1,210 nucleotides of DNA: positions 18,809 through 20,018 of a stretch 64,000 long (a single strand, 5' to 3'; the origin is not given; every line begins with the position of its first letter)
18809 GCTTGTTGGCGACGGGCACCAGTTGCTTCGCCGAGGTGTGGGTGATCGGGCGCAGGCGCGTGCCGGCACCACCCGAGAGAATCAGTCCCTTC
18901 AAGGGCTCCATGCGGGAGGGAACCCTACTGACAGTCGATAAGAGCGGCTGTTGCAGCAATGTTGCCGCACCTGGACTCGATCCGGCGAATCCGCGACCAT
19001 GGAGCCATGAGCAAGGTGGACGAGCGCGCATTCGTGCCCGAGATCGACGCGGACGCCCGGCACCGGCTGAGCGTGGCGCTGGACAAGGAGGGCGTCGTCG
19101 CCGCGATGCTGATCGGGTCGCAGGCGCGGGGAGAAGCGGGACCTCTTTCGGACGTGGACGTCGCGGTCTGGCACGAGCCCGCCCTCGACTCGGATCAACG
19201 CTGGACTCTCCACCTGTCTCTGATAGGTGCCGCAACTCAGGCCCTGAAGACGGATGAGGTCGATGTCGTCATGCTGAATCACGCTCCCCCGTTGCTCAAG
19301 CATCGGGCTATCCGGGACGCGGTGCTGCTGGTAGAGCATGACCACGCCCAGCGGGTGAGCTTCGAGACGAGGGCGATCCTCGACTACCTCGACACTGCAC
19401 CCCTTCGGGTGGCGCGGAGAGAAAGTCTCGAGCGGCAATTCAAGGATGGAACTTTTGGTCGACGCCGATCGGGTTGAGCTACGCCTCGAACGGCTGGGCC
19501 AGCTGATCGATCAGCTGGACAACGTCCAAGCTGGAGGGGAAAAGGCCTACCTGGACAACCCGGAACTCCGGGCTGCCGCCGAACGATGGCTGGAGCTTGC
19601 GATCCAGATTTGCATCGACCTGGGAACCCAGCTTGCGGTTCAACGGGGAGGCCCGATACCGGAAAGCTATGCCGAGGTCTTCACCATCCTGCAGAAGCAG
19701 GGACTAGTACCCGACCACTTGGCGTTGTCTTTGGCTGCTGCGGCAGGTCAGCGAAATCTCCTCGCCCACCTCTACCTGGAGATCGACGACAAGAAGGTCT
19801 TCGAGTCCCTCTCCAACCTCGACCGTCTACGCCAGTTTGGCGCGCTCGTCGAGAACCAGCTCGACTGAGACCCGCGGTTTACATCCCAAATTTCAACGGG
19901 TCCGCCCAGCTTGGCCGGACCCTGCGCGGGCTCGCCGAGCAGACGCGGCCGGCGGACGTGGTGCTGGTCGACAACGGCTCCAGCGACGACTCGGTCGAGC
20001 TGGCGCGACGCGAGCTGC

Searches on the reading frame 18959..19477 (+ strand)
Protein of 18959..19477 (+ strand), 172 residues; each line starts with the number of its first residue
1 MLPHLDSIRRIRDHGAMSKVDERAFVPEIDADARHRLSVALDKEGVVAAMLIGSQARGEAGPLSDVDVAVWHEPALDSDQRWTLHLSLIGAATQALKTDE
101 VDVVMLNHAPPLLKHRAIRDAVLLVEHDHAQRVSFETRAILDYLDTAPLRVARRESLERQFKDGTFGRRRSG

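Call 78: search_protein_families(library=pfam, proteins=[window:18959-19477:+], max_evalue=0.01)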
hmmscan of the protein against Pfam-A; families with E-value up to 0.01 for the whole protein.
window:18959-19477:+ (172 aa): 2 families
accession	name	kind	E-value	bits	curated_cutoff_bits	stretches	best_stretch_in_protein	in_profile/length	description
PF18765.7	Polbeta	-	4.2e-14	52.9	26.9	1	42-129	9-92/93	Polymerase beta, Nucleotidyltransferase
PF01909.29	NTP_transf_2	-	1.6e-08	35.2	21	1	42-121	10-90/93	Nucleotidyltransferase domain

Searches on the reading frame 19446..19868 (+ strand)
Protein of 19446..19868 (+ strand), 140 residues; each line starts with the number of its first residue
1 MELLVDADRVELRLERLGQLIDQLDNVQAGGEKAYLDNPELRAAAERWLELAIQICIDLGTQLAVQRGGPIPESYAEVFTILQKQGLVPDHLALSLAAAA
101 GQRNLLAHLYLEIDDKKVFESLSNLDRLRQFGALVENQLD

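Call 78: search_protein_families(library=pfam, proteins=[window:19446-19868:+], max_evalue=0.01)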
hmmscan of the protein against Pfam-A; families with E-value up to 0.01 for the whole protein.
window:19446-19868:+ (140 aa): 1 family
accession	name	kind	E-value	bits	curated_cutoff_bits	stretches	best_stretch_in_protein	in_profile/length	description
PF01934.22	HepT-like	-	1.5e-22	80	23.5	1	21-131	5-116/120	Ribonuclease HepT-like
